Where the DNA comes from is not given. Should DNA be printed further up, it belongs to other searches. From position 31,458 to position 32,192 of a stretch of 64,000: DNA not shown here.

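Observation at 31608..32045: Bacterial-type DUF1398 (YbaA-like) gene in a eukaryotic context, a candidate horizontal transfer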

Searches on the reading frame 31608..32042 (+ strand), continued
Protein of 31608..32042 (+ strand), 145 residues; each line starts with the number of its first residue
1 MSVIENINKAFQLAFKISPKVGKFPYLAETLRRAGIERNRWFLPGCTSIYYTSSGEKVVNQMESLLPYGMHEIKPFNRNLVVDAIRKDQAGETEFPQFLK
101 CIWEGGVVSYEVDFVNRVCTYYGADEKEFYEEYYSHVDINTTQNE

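Call 52: search_protein_families(library=padloc, proteins=[window:31608-32042:+, P0002, P0121], max_evalue=0.01)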
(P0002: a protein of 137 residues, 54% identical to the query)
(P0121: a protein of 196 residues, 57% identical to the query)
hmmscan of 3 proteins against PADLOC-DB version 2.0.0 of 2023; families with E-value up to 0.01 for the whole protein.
window:31608-32042:+ (145 aa): 0 families

P0002 (137 aa): 0 families

P0121 (196 aa): 0 families

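Call 62: fold_search(model_id=the predicted structure, library=viral)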
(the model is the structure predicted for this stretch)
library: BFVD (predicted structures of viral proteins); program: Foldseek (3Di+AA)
matches with E <= 10: 659; with E <= 0.001: 0
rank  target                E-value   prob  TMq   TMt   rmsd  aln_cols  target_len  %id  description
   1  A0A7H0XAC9            2.2e-02  0.54  0.30  0.28  12.6       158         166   15  (no name in the UniProt tables at hand)
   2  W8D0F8                5.0e-02  0.66  0.35  0.25  14.0       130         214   12  Uncharacterized protein [Erwinia phage PhiEaH1]
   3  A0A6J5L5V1            8.2e-02  0.96  0.37  0.48   6.9       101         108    4  Uncharacterized protein [uncultured Caudovirales phage]
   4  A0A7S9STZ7            8.7e-02  0.10  0.16  0.15  12.8       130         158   12  Lipoprotein [Virus NIOZ-UU157]
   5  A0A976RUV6            9.2e-02  0.30  0.31  0.23  14.5       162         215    9  (no name in the UniProt tables at hand)
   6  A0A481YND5            1.0e-01  0.30  0.31  0.20  16.0       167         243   11  Uncharacterized protein [Pithovirus LCDPAC02]
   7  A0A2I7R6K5            1.3e-01  0.90  0.22  0.31   3.0        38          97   16  (no name in the UniProt tables at hand)
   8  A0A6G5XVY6            1.3e-01  0.28  0.21  0.15  23.2        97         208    8  (no name in the UniProt tables at hand)
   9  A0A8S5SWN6            1.7e-01  0.69  0.33  0.13   7.1       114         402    7  Uncharacterized protein [Siphoviridae sp. ctDOT22]
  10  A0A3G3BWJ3            1.9e-01  0.16  0.21  0.20  18.3       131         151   12  (no name in the UniProt tables at hand)
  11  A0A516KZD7            2.6e-01  0.54  0.29  0.41  10.2        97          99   10  (no name in the UniProt tables at hand)
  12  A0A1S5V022            2.6e-01  0.06  0.14  0.07  18.7       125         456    6  (no name in the UniProt tables at hand)
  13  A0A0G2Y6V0            2.9e-01  0.09  0.18  0.06  19.4       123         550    6  Serine-threonine kinase receptor-associated protein [Acanthamoeba polyphaga mimivirus]
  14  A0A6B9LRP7            2.9e-01  0.08  0.20  0.16  11.9       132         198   13  Uncharacterized protein [Flavobacterium phage vB_FspS_tant8-1]
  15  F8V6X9                2.9e-01  0.07  0.17  0.08  17.9       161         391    7  WD-repeat family protein [Acanthamoeba polyphaga mimivirus]
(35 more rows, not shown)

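Call 64: search_protein_families(library=pfam, proteins=[L092:1003-1788:-, L083:4745-7294:+, L083:8674-10230:+], max_evalue=0.001)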
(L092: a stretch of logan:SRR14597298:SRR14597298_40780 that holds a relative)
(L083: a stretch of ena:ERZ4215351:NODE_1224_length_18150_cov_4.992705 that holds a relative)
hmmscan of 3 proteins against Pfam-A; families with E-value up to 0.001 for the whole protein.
L092:1003-1788:- (261 aa): 1 family
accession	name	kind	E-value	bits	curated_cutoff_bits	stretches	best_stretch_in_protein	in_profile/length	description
PF01529.25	DHHC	-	1.1e-07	32.4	28.7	1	230-261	7-38/133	DHHC palmitoyltransferase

L083:4745-7294:+ (850 aa): 2 families
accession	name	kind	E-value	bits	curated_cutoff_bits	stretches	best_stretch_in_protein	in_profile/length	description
PF00122.25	E1-E2_ATPase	-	7.3e-47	159.7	28.1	1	53-230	3-181/181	E1-E2 ATPase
PF00702.32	Hydrolase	-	4.9e-08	34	26.4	1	251-528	6-191/191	haloacid dehalogenase-like hydrolase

L083:8674-10230:+ (519 aa): 1 family
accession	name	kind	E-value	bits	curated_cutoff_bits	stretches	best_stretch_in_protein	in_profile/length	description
PF13676.11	TIR_2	-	3.5e-12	47.3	28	1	374-495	8-119/122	TIR domain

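Call 67: search_protein_families(library=pfam, proteins=[P0134, P0168, P0139, P0231, P0130, P0205, P0200, P0138, P0158, P0265], max_evalue=0.01)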
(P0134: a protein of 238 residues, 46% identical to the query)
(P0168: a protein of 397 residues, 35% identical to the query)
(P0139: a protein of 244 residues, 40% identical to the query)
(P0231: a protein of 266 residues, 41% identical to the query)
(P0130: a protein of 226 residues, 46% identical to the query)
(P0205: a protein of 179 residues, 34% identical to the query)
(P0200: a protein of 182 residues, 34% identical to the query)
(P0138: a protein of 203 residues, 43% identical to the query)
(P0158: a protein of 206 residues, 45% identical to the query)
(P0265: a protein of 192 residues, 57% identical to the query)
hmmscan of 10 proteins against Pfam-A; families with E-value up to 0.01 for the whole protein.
P0134 (238 aa): 1 family
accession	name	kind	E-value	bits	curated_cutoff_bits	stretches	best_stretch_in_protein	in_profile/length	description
PF07166.16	DUF1398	-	2.2e-05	25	22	1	182-226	69-113/119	Protein of unknown function (DUF1398)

P0168 (397 aa): 1 family
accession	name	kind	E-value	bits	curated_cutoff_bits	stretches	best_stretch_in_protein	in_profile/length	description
PF07166.16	DUF1398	-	5.2e-06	27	22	1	16-127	5-113/119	Protein of unknown function (DUF1398)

P0139 (244 aa): 2 families
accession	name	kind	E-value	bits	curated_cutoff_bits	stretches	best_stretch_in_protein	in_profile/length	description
PF07166.16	DUF1398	-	8.6e-06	26.3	22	1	26-138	3-115/119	Protein of unknown function (DUF1398)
PF00248.27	Aldo_ket_red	-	0.0087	15.6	24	0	157-196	163-203/291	Aldo/keto reductase family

P0231 (266 aa): 2 families
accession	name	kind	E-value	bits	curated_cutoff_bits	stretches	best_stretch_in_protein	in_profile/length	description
PF07166.16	DUF1398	-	4.3e-05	24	22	1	141-218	31-107/119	Protein of unknown function (DUF1398)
PF00248.27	Aldo_ket_red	-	0.0016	18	24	1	62-97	168-203/291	Aldo/keto reductase family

P0130 (226 aa): 1 family
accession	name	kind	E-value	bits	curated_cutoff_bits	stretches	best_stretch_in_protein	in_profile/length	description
PF07166.16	DUF1398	-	5e-06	27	22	1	24-120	12-107/119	Protein of unknown function (DUF1398)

P0205 (179 aa): 1 family
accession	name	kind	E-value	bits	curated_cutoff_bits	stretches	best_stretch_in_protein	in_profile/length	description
PF07166.16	DUF1398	-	2.2e-05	24.9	22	1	52-158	11-111/119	Protein of unknown function (DUF1398)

P0200 (182 aa): 1 family
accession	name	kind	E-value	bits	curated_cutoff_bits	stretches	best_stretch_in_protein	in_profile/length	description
PF07166.16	DUF1398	-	2.5e-06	28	22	1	65-171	10-113/119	Protein of unknown function (DUF1398)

P0138 (203 aa): 1 family
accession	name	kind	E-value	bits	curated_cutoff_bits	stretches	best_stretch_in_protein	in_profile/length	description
PF07166.16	DUF1398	-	9.6e-09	35.8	22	1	90-194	12-114/119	Protein of unknown function (DUF1398)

P0158 (206 aa): 0 families

P0265 (192 aa): 0 families

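Call 68: find_encoding_contigs(protein=P0011, flank=6000, max_places=2)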
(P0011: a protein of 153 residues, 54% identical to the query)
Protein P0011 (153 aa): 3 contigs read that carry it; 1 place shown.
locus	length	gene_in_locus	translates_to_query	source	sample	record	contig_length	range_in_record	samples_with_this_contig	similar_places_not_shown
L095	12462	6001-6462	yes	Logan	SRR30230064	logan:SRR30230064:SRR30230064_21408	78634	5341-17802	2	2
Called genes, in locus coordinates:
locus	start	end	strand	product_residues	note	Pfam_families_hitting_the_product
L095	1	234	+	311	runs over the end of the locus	PF01738:DLH, PF07859:Abhydrolase_3 (faint), PF20434:BD-FAE (weak)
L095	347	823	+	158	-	PF06983:3-dmu-9_3-mt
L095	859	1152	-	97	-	PF16108:DUF4826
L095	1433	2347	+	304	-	-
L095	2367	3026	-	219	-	-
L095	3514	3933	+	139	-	PF19694:DUF6194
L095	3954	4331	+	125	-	PF07883:Cupin_2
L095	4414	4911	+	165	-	-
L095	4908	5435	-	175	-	-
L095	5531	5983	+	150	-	PF13545:HTH_Crp_2 (weak), PF12802:MarR_2, PF01047:MarR, PF13463:HTH_27 (weak), PF13412:HTH_24 (weak)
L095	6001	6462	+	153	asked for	PF07166:DUF1398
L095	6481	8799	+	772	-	-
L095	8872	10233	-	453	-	PF00753:Lactamase_B, PF00581:Rhodanese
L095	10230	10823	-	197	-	PF00581:Rhodanese, PF11127:YgaP-like_TM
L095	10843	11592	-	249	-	PF01925:TauE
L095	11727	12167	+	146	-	PF01475:FUR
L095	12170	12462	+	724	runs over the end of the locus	PF00141:peroxidase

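Call 71: search_protein_families(library=pfam, proteins=[L052:3069-3929:+, L042:3421-3930:+, L034:3430-3930:+, L080:3419-3931:+, L079:3414-3971:+, L020:3469-3993:+, L028:3461-3934:+, L009:3513-3977:+, L066:3474-3953:+, L046:362-1105:+], max_evalue=0.001)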
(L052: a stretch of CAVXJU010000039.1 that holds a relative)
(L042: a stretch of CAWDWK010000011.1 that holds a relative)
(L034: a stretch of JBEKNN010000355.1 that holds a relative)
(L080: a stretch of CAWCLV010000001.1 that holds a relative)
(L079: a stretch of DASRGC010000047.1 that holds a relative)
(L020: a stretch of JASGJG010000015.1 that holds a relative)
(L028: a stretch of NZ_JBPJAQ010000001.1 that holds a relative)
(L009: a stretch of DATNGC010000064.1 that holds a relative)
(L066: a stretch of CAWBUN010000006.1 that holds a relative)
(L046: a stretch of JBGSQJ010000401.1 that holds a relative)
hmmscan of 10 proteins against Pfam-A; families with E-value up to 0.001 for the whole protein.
L052:3069-3929:+ (287 aa): 7 families
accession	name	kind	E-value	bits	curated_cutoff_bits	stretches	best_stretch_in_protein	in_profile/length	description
PF01047.28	MarR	-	1.8e-12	47.4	24.6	1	173-229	2-58/59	MarR family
PF12802.13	MarR_2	-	5.1e-11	43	27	1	173-226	4-58/61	MarR family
PF13463.12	HTH_27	-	1.2e-09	38.7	22.2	1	175-238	4-68/68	Winged helix DNA-binding domain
PF13412.12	HTH_24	-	7.2e-07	29.1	21.9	1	179-219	8-48/48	Winged helix-turn-helix DNA-binding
PF25213.1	HVO_A0261_N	-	2.2e-06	27.9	35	1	178-251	15-80/86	HVO_A0261 N-terminal domain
PF08279.18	HTH_11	-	0.00027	21.2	25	1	185-215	12-42/55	HTH domain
PF13545.12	HTH_Crp_2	-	0.00046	20.5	27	0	188-219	22-53/70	Crp-like helix-turn-helix domain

L042:3421-3930:+ (170 aa): 9 families
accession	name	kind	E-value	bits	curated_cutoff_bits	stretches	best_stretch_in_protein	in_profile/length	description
PF01047.28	MarR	-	9.1e-16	57.9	24.6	1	57-111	3-57/59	MarR family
PF12802.13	MarR_2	-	2.5e-12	47.2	27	1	57-111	5-60/61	MarR family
PF13463.12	HTH_27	-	4.2e-10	40.2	22.2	1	59-121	5-68/68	Winged helix DNA-binding domain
PF13412.12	HTH_24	-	3.2e-07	30.3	21.9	1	62-101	8-47/48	Winged helix-turn-helix DNA-binding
PF25213.1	HVO_A0261_N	-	1.1e-05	25.7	35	1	55-136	9-82/86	HVO_A0261 N-terminal domain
PF12840.13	HTH_20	-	2.1e-05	24.8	27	1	66-96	13-43/51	Helix-turn-helix domain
PF08279.18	HTH_11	-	4.4e-05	23.7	25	1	68-99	12-43/55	HTH domain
PF13545.12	HTH_Crp_2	-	0.00018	21.9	27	1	69-104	20-56/70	Crp-like helix-turn-helix domain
PF22381.2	Staph_reg_Sar_Rot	-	0.00055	20.4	27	1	57-124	14-81/85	Transcriptional regulator SarA/Rot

L034:3430-3930:+ (167 aa): 7 families
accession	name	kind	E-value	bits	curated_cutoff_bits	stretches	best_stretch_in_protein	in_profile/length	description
PF01047.28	MarR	-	1.7e-14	53.9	24.6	1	54-109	3-58/59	MarR family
PF12802.13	MarR_2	-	9.6e-11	42.1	27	1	54-108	5-60/61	MarR family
PF13463.12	HTH_27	-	2.2e-10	41.1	22.2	1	56-118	5-68/68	Winged helix DNA-binding domain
PF13412.12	HTH_24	-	2.2e-08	34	21.9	1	59-99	8-48/48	Winged helix-turn-helix DNA-binding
PF25213.1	HVO_A0261_N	-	3.9e-05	23.9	35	1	57-133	14-82/86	HVO_A0261 N-terminal domain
PF08279.18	HTH_11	-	5.1e-05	23.5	25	1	64-96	11-43/55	HTH domain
PF13545.12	HTH_Crp_2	-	0.00084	19.7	27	0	68-99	22-53/70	Crp-like helix-turn-helix domain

L080:3419-3931:+ (171 aa): 6 families
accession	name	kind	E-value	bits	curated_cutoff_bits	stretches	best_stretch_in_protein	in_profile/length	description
PF01047.28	MarR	-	2.7e-14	53.2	24.6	1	58-112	3-57/59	MarR family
PF12802.13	MarR_2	-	6.1e-11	42.8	27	1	58-112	5-60/61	MarR family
PF13463.12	HTH_27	-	1.4e-07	32.1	22.2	1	60-122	5-68/68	Winged helix DNA-binding domain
PF13412.12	HTH_24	-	4.1e-06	26.7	21.9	1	64-102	9-47/48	Winged helix-turn-helix DNA-binding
PF25213.1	HVO_A0261_N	-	4.7e-06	26.8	35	1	61-137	14-82/86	HVO_A0261 N-terminal domain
PF13601.12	HTH_34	-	3.2e-05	24.4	27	1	72-124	14-67/80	Winged helix DNA-binding domain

L079:3414-3971:+ (186 aa): 5 families
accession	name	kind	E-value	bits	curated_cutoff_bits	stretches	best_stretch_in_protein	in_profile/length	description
PF12802.13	MarR_2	-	2.5e-11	44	27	1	74-128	6-61/61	MarR family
PF01047.28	MarR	-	9.4e-11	41.9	24.6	1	74-128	4-58/59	MarR family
PF13463.12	HTH_27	-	2.4e-08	34.6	22.2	1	75-137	5-68/68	Winged helix DNA-binding domain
PF25213.1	HVO_A0261_N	-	3.8e-05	23.9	35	1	78-152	16-82/86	HVO_A0261 N-terminal domain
PF13412.12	HTH_24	-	0.00096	19.1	21.9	0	78-117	8-47/48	Winged helix-turn-helix DNA-binding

L020:3469-3993:+ (175 aa): 7 families
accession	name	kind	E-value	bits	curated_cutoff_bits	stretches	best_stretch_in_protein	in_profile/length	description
PF01047.28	MarR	-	2.7e-13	50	24.6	1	57-117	2-58/59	MarR family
PF12802.13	MarR_2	-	1.1e-11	45.1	27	1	57-116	4-60/61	MarR family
PF13463.12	HTH_27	-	1.6e-05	25.5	22.2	1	60-126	5-68/68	Winged helix DNA-binding domain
PF13601.12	HTH_34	-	1.9e-05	25.1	27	1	73-128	11-67/80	Winged helix DNA-binding domain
PF08279.18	HTH_11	-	0.0002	21.6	25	1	73-103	13-42/55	HTH domain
PF22381.2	Staph_reg_Sar_Rot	-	0.00035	21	27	1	56-131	12-83/85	Transcriptional regulator SarA/Rot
PF25213.1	HVO_A0261_N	-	0.00097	19.4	35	0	71-139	19-80/86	HVO_A0261 N-terminal domain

L028:3461-3934:+ (158 aa): 6 families
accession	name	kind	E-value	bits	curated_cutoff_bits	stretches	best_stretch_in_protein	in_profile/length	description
PF12802.13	MarR_2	-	5.8e-13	49.2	27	1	42-99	2-60/61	MarR family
PF01047.28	MarR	-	6.5e-12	45.6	24.6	1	44-99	2-57/59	MarR family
PF13412.12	HTH_24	-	1.4e-06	28.2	21.9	1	50-89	8-47/48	Winged helix-turn-helix DNA-binding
PF13463.12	HTH_27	-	2.4e-06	28.1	22.2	1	44-109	2-68/68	Winged helix DNA-binding domain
PF21863.2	HTH_67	-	2.6e-05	24.4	27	1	40-149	165-260/268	Helix-turn-helix family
PF22381.2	Staph_reg_Sar_Rot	-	0.00053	20.5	27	0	39-112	8-81/85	Transcriptional regulator SarA/Rot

L009:3513-3977:+ (155 aa): 6 families
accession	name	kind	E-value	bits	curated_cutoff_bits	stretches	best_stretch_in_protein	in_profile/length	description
PF01047.28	MarR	-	3.1e-13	49.8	24.6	1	41-97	2-58/59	MarR family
PF12802.13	MarR_2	-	3.3e-11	43.6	27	1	38-97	1-61/61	MarR family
PF13463.12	HTH_27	-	3.4e-07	30.9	22.2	1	40-106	1-68/68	Winged helix DNA-binding domain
PF13936.12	HTH_38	-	1.5e-05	25.1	27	1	56-79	20-43/44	Helix-turn-helix domain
PF09339.16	HTH_IclR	-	0.00031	20.9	22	1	56-88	18-50/52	IclR helix-turn-helix domain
PF22381.2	Staph_reg_Sar_Rot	-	0.00039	20.9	27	0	32-110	4-82/85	Transcriptional regulator SarA/Rot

L066:3474-3953:+ (160 aa): 0 families

L046:362-1105:+ (248 aa): 11 families
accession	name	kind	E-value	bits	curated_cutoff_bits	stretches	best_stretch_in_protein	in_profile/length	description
PF12802.13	MarR_2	-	5.3e-14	52.6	27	1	130-189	1-60/61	MarR family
PF01047.28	MarR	-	1.3e-09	38.2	24.6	1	133-189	2-57/59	MarR family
PF13463.12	HTH_27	-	4.6e-07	30.5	22.2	1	134-199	3-68/68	Winged helix DNA-binding domain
PF22381.2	Staph_reg_Sar_Rot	-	3.5e-06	27.5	27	1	128-203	8-82/85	Transcriptional regulator SarA/Rot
PF13412.12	HTH_24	-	7.2e-06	25.9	21.9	1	142-179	11-47/48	Winged helix-turn-helix DNA-binding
PF01978.25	TrmB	-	0.00024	21.3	25.6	1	146-191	19-63/68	Sugar-specific transcriptional regulator TrmB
PF13730.12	HTH_36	-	0.00043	20.5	25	0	145-179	18-55/55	Helix-turn-helix domain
PF13551.12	HTH_29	-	0.00045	20.7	28.1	1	148-196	10-59/64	Winged helix-turn helix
PF13601.12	HTH_34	-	0.00053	20.5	27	0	143-196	9-62/80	Winged helix DNA-binding domain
PF03428.19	RP-C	-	0.00063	20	24.4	0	153-191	75-113/175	Replication protein C N-terminal domain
PF21984.2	DnaD_N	-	0.001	19.7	27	0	133-190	15-76/101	DnaD N-terminal domain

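Call 73: find_related_loci(query=A2, collection=viral_contigs, flank=5000)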
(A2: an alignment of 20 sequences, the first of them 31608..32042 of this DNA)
Query A2 (145 aa) in viral_contigs; peptide patterns used: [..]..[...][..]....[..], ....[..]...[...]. (x = any residue, [..] = any of these).
20 stretches matched a pattern, but none encodes a relative of the query by tblastn (E <= 1e-3).

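Call 75: find_related_loci(query=A5, collection=metagenome_contigs, flank=6000)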
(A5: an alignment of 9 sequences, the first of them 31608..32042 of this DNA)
Query A5 (145 aa) in metagenome_contigs; peptide patterns used: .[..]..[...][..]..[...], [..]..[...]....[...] (x = any residue, [..] = any of these).
600 stretches matched a pattern (row limit reached: there are more); 413 encode a relative of the query (tblastn E <= 1e-3); the best 80 are kept; 80 distinct loci.
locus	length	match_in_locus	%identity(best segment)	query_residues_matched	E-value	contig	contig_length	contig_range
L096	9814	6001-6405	53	4-141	3e-45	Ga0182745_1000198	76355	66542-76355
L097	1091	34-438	56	3-140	5e-46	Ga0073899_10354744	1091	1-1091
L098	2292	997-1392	54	1-133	6e-44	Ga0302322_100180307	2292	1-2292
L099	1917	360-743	54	4-133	4e-44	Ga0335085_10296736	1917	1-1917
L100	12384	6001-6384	54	4-133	2e-43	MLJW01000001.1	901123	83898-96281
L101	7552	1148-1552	53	2-139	1e-43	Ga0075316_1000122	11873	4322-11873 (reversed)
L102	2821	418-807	52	2-133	1e-43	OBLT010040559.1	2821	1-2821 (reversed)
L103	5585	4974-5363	52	2-133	1e-43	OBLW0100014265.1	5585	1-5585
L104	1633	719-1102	52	4-133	4e-44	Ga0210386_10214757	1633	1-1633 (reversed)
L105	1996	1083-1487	53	2-139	2e-43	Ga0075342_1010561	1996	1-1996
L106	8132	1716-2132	50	2-142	2e-42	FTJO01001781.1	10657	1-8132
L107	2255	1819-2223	50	2-139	1e-42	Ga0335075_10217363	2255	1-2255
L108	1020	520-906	50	3-133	2e-44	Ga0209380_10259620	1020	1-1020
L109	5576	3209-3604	53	1-133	2e-42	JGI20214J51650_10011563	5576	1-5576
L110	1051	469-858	52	2-133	2e-44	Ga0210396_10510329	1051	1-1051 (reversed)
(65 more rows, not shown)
